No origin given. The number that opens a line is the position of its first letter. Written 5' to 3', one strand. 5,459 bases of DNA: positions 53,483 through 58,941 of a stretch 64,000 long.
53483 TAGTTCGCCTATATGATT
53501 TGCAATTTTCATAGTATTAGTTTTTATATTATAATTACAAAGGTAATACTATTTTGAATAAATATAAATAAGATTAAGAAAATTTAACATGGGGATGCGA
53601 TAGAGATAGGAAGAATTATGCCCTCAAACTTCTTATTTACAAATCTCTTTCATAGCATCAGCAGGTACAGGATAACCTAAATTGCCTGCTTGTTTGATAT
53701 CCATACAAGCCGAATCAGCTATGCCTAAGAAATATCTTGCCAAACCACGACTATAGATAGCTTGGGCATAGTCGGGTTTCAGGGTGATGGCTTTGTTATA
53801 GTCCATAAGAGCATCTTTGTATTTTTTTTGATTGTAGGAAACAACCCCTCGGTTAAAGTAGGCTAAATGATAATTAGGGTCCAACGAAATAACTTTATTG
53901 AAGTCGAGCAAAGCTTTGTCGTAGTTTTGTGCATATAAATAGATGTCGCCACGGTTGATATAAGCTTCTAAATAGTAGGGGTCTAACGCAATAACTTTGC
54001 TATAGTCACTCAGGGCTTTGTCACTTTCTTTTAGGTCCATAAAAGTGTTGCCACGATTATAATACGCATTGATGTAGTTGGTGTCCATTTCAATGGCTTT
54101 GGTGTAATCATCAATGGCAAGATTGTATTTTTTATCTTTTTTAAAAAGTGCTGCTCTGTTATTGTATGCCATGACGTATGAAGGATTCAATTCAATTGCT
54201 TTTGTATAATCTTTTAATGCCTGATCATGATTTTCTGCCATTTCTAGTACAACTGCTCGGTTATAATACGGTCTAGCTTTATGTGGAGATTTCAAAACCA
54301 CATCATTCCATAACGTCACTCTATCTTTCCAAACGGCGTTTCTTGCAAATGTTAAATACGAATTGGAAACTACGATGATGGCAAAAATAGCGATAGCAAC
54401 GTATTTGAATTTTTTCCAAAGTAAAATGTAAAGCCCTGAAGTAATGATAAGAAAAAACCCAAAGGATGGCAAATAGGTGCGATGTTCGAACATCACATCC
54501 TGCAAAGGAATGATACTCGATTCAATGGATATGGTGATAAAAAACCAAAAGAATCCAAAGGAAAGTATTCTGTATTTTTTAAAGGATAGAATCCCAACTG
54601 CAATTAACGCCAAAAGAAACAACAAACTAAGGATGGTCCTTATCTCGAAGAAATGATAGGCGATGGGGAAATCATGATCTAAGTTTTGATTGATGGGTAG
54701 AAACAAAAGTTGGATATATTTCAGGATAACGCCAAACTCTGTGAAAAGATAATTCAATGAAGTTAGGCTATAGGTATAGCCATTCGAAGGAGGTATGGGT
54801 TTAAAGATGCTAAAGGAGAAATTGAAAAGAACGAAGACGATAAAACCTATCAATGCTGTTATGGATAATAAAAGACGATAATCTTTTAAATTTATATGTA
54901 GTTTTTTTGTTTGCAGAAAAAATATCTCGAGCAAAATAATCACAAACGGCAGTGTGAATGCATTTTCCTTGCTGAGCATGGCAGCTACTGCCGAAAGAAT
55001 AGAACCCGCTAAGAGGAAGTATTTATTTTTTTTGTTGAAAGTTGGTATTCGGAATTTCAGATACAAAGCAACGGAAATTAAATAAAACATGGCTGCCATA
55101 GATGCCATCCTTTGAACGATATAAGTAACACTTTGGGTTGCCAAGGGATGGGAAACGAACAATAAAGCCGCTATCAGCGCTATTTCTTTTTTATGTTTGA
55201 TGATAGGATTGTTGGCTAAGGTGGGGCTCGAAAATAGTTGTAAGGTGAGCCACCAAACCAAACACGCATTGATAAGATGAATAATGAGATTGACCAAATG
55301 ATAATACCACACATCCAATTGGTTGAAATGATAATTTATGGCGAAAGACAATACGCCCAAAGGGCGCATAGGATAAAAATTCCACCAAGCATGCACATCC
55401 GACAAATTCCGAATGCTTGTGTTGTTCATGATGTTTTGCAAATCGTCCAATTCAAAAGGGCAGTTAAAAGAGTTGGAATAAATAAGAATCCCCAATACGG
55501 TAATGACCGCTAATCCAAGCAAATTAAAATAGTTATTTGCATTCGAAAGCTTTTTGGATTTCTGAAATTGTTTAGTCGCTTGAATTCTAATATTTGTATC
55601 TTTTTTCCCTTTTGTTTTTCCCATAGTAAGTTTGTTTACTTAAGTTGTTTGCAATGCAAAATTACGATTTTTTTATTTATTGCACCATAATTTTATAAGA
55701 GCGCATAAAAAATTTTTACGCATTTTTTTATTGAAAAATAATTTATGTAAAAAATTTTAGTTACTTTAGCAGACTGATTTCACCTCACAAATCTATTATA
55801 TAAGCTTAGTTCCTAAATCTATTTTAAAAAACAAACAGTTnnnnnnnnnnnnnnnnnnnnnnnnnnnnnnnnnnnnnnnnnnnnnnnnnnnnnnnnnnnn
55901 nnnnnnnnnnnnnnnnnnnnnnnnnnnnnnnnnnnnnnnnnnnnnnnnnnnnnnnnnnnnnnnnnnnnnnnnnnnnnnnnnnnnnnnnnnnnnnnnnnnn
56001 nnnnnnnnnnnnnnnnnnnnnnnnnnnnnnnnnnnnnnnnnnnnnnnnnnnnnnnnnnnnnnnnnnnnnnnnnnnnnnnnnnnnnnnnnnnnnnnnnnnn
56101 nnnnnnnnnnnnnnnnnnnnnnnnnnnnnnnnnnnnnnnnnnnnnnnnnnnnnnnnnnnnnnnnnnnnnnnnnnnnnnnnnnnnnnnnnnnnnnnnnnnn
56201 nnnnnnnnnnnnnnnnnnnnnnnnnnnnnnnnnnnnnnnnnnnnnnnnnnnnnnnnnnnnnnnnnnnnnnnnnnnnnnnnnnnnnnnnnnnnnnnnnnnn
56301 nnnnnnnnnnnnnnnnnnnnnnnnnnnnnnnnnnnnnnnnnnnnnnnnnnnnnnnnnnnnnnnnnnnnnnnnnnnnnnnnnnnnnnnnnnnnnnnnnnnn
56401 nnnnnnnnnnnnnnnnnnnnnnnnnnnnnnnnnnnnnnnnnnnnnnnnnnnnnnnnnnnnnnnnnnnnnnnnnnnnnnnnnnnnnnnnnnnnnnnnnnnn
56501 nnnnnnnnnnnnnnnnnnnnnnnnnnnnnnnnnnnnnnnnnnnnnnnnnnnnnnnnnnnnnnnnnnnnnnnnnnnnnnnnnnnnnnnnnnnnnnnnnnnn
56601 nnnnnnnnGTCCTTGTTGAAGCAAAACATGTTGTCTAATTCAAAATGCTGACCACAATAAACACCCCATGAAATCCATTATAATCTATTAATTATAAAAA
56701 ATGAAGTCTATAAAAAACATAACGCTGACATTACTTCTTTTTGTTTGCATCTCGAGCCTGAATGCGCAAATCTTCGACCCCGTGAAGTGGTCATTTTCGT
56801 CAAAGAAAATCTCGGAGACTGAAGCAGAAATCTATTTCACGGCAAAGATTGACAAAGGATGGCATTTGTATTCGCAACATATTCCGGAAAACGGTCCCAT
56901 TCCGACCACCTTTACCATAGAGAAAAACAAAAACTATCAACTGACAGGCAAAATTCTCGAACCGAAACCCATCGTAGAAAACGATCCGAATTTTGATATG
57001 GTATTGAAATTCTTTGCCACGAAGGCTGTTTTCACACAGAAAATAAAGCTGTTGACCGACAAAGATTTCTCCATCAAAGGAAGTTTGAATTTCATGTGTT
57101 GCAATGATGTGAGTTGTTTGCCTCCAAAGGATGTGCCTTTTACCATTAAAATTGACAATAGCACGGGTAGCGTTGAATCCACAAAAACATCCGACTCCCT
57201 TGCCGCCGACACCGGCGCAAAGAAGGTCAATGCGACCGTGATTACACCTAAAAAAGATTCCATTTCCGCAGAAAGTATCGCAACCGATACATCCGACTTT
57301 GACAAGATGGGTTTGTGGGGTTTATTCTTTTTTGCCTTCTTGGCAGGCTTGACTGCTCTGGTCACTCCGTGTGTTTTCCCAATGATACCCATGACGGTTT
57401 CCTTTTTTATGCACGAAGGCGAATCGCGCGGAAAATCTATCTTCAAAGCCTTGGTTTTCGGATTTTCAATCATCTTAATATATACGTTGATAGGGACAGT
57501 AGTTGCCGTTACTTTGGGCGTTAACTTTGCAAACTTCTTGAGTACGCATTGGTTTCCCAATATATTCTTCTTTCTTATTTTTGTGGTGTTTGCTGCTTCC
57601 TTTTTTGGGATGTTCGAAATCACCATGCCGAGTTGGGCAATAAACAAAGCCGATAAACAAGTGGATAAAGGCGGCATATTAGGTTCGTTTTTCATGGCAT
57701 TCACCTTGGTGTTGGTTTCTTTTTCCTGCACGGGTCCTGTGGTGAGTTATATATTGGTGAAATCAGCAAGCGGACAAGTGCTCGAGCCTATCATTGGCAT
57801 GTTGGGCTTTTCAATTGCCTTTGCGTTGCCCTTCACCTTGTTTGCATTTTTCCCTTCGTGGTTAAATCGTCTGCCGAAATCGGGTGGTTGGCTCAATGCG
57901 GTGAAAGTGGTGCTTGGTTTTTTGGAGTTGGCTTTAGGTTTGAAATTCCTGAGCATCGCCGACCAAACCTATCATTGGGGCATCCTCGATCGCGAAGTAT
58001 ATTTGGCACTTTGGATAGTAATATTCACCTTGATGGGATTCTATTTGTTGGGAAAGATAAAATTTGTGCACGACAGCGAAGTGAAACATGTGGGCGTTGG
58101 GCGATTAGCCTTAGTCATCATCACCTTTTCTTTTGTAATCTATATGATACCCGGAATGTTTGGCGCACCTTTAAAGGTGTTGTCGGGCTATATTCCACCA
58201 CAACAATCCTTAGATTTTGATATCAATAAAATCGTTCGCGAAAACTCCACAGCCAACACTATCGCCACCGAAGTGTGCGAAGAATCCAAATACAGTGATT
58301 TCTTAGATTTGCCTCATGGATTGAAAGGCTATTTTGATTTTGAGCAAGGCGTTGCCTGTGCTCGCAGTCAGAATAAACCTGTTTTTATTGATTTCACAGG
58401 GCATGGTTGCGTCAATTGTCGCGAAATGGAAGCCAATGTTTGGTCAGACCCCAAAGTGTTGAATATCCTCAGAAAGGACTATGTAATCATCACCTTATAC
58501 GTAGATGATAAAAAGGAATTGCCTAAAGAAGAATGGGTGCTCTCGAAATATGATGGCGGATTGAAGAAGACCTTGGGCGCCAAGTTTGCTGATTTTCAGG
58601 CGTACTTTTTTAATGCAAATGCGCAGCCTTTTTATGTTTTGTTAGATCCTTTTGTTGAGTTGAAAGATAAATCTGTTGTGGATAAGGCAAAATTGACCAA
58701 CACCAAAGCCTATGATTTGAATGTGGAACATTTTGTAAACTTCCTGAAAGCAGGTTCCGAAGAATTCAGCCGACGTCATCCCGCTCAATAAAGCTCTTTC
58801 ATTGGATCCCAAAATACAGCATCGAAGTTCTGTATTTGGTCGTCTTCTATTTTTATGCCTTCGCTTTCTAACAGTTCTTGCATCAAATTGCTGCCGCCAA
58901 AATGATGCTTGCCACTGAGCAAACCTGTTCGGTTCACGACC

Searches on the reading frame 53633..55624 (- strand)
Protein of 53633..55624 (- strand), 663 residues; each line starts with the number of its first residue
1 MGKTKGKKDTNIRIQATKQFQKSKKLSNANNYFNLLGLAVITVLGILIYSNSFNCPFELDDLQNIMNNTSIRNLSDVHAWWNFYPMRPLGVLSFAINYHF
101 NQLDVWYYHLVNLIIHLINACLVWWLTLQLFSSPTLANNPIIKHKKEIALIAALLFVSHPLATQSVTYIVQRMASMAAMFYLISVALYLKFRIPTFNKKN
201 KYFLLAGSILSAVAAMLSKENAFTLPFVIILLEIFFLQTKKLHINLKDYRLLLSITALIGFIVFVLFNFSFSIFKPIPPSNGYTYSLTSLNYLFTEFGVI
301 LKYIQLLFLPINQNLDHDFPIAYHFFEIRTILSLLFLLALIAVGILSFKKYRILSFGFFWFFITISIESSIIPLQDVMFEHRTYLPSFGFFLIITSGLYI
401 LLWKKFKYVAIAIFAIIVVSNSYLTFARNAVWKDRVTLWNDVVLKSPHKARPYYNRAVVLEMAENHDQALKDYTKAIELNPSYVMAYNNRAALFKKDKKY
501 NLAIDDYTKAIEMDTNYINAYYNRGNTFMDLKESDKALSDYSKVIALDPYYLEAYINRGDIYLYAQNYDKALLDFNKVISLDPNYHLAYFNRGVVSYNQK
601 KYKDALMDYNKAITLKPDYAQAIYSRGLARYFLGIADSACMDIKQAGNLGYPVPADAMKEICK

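Call 68: search_protein_families(library=pfam, proteins=[window:53633-55624:-], max_evalue=0.00001)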
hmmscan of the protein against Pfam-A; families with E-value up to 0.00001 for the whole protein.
window:53633-55624:- (663 aa): 12 families
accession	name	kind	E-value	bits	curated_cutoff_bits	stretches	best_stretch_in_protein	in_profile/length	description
PF00515.34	TPR_1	-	1.2e-43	145.6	27.8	5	450-483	1-34/34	Tetratricopeptide repeat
PF07719.23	TPR_2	-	2.7e-33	111.7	27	2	553-585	2-34/34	Tetratricopeptide repeat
PF13414.12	TPR_11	-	9.8e-31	105.6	26.8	4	559-599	1-41/42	TPR repeat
PF13431.12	TPR_17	-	1.5e-24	84.6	24.4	0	473-504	2-33/34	Tetratricopeptide repeat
PF13181.12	TPR_8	-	4.2e-24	83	25.7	0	553-585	2-34/34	Tetratricopeptide repeat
PF13424.12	TPR_12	-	7e-16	58.6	30.1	0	450-515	3-76/77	Tetratricopeptide repeat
PF13432.12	TPR_16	-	1.5e-15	57.7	32.7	1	558-619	3-64/65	Tetratricopeptide repeat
PF13371.12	TPR_9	-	1.3e-10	41.6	35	0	561-622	4-65/73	Tetratricopeptide repeat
PF13428.12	TPR_14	-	1e-09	38.6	23.5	0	453-492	4-43/44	Tetratricopeptide repeat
PF13174.12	TPR_6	-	1.1e-06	29.4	26.3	0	553-584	1-32/33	Tetratricopeptide repeat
PF14559.12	TPR_19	-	1.8e-06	28.6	25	0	532-572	5-45/68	Tetratricopeptide repeat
PF10516.15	SHNi-TPR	-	2.8e-06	27.2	21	0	463-479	14-30/38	SHNi-TPR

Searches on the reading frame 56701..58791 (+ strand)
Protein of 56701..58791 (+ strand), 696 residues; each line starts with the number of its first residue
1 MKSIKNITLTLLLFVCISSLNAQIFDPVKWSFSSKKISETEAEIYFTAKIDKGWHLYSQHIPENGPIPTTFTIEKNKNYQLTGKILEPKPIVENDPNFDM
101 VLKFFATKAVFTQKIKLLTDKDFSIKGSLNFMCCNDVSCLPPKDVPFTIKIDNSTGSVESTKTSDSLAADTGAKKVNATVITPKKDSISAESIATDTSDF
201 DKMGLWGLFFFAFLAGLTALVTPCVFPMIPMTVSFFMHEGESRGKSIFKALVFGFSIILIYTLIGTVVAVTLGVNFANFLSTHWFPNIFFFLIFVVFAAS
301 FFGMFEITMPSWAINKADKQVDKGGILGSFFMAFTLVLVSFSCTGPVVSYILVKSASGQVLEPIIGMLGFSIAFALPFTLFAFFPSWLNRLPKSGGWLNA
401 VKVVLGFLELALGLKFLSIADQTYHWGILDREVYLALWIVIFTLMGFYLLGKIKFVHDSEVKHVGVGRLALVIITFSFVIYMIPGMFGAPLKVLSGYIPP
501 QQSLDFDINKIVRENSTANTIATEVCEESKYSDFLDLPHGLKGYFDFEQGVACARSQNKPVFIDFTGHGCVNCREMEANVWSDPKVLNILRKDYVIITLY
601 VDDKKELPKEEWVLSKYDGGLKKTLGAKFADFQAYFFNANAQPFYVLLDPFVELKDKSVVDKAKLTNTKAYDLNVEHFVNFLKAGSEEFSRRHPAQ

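Call 68: search_protein_families(library=pfam, proteins=[window:56701-58791:+], max_evalue=0.00001)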
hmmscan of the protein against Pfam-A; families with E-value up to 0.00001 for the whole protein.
window:56701-58791:+ (696 aa): 4 families
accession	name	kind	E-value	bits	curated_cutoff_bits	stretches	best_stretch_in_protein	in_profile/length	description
PF02683.22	DsbD_TM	-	9.6e-26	90.9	27.1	1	207-416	3-214/219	Cytochrome C biogenesis protein transmembrane domain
PF13899.12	Thioredoxin_7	-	3.6e-12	46.7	27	1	546-605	5-64/83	Thioredoxin-like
PF11412.14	DsbD_N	-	7.3e-10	39.3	25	1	36-144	15-112/119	Thiol:disulfide interchange protein DsbD, N-terminal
PF13098.12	Thioredoxin_2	-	1.2e-06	29.2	27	1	554-608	1-55/104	Thioredoxin-like domain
